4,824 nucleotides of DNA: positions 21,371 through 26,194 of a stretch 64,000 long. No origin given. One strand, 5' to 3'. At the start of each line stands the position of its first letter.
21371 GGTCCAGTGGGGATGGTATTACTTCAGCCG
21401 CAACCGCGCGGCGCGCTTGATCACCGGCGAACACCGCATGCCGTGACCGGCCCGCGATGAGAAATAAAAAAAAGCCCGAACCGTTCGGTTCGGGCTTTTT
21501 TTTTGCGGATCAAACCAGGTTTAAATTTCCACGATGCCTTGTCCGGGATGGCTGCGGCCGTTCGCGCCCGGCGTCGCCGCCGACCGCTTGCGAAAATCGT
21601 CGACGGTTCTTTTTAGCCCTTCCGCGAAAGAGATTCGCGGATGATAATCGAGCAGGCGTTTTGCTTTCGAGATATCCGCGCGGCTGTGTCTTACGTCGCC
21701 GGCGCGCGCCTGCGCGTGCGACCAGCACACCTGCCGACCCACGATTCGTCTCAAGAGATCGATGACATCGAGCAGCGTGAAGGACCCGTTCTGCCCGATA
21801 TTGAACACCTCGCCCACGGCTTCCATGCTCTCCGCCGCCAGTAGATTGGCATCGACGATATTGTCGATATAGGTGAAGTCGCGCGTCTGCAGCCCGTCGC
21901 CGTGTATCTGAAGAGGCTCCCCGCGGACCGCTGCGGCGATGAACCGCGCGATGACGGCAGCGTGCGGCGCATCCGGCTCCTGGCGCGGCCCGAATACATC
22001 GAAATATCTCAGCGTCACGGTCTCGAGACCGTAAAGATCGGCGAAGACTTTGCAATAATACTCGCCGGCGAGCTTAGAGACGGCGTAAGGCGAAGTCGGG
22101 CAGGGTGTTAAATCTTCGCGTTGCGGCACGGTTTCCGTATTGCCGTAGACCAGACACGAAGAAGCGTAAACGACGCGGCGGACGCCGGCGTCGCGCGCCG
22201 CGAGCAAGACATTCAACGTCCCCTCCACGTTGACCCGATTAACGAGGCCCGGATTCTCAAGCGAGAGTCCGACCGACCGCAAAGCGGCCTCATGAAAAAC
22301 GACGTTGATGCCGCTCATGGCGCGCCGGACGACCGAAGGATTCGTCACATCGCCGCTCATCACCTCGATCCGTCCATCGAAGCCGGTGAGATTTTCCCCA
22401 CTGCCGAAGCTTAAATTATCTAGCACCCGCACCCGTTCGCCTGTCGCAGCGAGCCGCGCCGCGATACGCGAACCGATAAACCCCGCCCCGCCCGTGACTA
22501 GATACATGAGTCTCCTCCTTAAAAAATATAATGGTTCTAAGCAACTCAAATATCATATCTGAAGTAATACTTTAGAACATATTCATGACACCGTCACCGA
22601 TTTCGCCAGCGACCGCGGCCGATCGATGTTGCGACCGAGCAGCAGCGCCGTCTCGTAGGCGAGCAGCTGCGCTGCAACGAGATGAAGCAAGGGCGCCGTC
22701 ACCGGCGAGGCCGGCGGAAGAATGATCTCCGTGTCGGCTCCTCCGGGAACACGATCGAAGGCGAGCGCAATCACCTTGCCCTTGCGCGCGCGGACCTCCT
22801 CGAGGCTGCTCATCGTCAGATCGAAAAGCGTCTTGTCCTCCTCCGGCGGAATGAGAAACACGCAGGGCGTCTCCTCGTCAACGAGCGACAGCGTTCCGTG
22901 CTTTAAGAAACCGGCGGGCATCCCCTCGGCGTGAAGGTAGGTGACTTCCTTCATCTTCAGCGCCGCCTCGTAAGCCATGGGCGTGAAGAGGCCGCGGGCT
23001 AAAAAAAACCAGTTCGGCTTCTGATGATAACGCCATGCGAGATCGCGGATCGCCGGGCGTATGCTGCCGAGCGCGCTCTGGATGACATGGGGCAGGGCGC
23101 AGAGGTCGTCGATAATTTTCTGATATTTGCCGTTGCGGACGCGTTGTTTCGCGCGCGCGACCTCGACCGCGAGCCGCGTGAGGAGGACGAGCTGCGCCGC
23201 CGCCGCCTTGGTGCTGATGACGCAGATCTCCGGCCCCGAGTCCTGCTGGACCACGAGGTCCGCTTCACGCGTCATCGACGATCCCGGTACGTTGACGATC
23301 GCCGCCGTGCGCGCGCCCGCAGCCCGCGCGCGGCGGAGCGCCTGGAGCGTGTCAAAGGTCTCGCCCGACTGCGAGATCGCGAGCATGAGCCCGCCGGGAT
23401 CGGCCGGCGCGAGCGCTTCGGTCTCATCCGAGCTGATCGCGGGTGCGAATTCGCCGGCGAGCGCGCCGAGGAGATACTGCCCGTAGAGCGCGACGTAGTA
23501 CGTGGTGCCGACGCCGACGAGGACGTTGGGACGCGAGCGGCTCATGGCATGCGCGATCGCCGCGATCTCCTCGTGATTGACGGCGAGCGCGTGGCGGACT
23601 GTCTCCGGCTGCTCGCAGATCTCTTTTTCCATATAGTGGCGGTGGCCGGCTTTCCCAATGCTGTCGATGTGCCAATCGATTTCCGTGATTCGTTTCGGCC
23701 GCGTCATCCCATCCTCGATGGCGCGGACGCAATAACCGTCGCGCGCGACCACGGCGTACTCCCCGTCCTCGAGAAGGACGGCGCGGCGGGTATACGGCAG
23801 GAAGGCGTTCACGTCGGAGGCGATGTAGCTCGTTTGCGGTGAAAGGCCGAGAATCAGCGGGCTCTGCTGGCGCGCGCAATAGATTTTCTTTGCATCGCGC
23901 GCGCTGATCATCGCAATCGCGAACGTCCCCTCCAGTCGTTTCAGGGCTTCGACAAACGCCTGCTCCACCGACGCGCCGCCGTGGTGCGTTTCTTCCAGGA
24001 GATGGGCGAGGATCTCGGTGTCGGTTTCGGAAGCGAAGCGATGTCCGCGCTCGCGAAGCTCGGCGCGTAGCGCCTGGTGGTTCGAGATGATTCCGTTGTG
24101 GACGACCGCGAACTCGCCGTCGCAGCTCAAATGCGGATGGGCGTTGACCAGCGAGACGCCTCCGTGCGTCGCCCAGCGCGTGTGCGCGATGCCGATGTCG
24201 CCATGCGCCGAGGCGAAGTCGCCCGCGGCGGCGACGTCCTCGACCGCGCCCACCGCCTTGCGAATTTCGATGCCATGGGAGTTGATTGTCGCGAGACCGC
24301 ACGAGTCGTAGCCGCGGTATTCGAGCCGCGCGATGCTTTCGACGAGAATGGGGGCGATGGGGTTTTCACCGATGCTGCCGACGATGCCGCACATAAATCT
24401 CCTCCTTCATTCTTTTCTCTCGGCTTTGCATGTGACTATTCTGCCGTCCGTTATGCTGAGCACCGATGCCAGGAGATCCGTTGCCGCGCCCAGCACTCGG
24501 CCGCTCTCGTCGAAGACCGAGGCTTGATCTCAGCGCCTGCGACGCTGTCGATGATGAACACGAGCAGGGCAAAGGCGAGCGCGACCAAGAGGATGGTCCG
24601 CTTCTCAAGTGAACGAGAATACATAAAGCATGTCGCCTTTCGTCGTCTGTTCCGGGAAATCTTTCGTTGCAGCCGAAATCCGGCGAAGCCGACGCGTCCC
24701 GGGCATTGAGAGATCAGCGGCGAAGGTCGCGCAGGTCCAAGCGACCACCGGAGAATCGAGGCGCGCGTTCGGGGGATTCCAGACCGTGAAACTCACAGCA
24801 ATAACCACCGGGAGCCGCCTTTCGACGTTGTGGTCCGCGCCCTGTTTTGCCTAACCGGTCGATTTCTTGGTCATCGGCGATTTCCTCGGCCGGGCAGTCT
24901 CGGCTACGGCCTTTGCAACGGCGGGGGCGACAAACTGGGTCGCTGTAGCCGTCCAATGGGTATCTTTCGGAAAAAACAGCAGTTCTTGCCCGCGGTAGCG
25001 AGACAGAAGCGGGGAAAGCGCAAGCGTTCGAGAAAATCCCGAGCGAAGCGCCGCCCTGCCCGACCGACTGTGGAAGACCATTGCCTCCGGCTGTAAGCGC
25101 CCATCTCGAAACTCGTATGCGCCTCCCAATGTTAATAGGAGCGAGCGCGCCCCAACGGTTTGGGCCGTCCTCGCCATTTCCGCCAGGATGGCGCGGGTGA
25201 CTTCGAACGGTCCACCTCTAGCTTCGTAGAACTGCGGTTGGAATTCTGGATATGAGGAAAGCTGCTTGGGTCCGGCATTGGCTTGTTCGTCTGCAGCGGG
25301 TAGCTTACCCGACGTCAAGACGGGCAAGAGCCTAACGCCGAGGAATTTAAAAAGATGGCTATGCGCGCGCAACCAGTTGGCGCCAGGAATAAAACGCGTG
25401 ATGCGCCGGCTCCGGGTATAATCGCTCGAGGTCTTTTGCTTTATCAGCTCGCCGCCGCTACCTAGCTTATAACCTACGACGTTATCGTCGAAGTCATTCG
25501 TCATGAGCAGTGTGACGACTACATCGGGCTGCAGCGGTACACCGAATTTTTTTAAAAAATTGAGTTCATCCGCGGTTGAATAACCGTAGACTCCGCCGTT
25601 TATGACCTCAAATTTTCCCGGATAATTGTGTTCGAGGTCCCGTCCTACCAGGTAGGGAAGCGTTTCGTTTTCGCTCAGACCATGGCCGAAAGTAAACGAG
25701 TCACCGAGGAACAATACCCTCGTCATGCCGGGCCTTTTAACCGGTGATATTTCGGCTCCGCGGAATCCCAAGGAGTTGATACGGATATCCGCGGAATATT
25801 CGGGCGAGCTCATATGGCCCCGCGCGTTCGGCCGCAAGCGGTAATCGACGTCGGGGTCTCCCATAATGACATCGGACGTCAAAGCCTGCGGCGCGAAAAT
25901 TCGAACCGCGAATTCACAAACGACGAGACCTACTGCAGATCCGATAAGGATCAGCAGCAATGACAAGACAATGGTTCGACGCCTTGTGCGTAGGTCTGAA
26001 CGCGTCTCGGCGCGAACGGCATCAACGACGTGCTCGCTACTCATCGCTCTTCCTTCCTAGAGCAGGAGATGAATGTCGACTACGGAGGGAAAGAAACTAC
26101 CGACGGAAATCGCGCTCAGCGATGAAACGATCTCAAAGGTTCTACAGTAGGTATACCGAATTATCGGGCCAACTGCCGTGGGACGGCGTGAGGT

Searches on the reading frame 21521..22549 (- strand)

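Call 9: search_protein_families(library=pfam, proteins=[window:21521-22549:-], max_evalue=0.001)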
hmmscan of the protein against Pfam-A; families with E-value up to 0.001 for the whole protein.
window:21521-22549:- (342 aa): 9 families
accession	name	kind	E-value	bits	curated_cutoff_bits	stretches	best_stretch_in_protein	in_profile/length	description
PF01370.27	Epimerase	-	3.3e-61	207.2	20.9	1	17-252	2-240/240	NAD dependent epimerase/dehydratase family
PF16363.11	GDP_Man_Dehyd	-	1.1e-51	176.8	27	1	17-315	1-332/332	GDP-mannose 4,6 dehydratase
PF01073.25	3Beta_HSD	-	7.8e-31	107.6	22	1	17-244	1-234/280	3-beta hydroxysteroid dehydrogenase/isomerase family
PF02719.21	Polysacc_synt_2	-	2.3e-13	50.4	20.2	1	17-272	2-249/293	Polysaccharide biosynthesis protein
PF04321.23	RmlD_sub_bind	-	7.6e-13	48.6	27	1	17-317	4-283/287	RmlD substrate binding domain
PF13460.12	NAD_binding_10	-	1.7e-10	41.5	27.2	1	20-140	1-107/184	NAD(P)H-binding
PF07993.18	NAD_binding_4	-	1e-08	35.1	20.1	1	59-187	61-209/258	Male sterility protein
PF05368.20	NmrA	-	3.6e-05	24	27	1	17-131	6-107/298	NmrA-like family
PF08659.16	KR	-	0.00022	21.7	22.6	1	15-85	2-86/180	KR domain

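Call 12: search_protein_families(library=ncbifam, proteins=[window:21521-22549:-], max_evalue=0.001)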
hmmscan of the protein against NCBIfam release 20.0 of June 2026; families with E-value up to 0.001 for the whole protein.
window:21521-22549:- (342 aa): 32 families (the best 25 are shown)
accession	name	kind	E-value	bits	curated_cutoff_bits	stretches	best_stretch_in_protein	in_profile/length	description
NF011728.1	PRK15181.1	equivalog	1.5e-59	201.7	760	1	16-319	18-337/348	Vi polysaccharide biosynthesis UDP-N-acetylglucosaminuronic acid C-4 epimerase TviC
TIGR01179.1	galE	equivalog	2.9e-52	177.6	262.3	1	17-307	3-312/332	UDP-glucose 4-epimerase GalE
TIGR04180.1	EDH_00030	hypoth_equivalog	3.5e-50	170.7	475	1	17-306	2-296/297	NAD-dependent 4,6-dehydratase LegB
TIGR01181.1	dTDP_gluc_dehyt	equivalog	1.4e-42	145.9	365.1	1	16-322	2-314/321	dTDP-glucose 4,6-dehydratase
TIGR02197.1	heptose_epim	equivalog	1.4e-36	126.3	274.6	1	17-319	2-313/316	ADP-glyceromanno-heptose 6-epimerase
NF007956.0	PRK10675.1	subfamily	2.2e-31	109.3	394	1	16-307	3-317/338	UDP-glucose 4-epimerase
TIGR03466.1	HpnA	hypoth_equivalog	5.6e-29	101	367.65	1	16-275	3-251/327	hopanoid-associated sugar epimerase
NF042422.1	oxyalk_red_OleD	equivalog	1.5e-26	93.5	580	1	17-253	4-233/329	2-alkyl-3-oxoalkanoate reductase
NF007490.0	PRK10084.1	subfamily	4.9e-22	78.4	649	2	148-319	160-334/361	dTDP-glucose 4,6-dehydratase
NF042423.1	oxyalk_red_Shew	equivalog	1.7e-21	76.7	580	1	16-243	11-225/331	2-alkyl-3-oxoalkanoate reductase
NF007582.0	PRK10217.1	equivalog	5e-21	75.2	698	1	16-318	4-330/355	dTDP-glucose 4,6-dehydratase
NF043036.1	ErythonDh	equivalog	4.4e-19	68.8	325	1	17-186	4-180/321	D-erythronate dehydrogenase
NF008360.0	PRK11150.1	equivalog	3.5e-17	62.6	452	1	15-255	1-239/310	ADP-glyceromanno-heptose 6-epimerase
NF052578.1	StrlDmthSdmBMthl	equivalog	5e-17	62.7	600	1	16-272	3-247/328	sterol demethylase protein SdmB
NF047922.1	GDPFucSynFcl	equivalog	1.8e-16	60.5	500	1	111-322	85-304/308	GDP-L-fucose synthase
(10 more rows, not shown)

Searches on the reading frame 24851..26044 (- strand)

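Call 9: search_protein_families(library=pfam, proteins=[window:24851-26044:-], max_evalue=0.001)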
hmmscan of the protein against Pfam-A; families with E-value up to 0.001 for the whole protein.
window:24851-26044:- (397 aa): 2 families
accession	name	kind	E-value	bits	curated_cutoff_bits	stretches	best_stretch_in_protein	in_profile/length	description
PF13472.12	Lipase_GDSL_2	-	2.7e-08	35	32.9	1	112-191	1-81/178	GDSL-like Lipase/Acylhydrolase family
PF16822.11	ALGX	-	1e-06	29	26.5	1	339-391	88-141/268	SGNH hydrolase-like domain, acetyltransferase AlgX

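Call 12: search_protein_families(library=ncbifam, proteins=[window:24851-26044:-], max_evalue=0.001)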
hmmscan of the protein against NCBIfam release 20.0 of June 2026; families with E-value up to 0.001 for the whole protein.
window:24851-26044:- (397 aa): 2 families
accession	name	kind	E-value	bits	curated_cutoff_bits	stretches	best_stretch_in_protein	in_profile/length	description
NF047475.1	GDSL_LA_2490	hypoth_equivalog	2.3e-06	27.2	325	1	26-186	4-160/431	LA_2490 family SGNH/GDSL-type esterase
NF047474.1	GDSL_LA_2486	hypoth_equivalog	1.9e-05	24.1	300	1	35-138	6-117/326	LA_2486 family SGNH/GDSL-type esterase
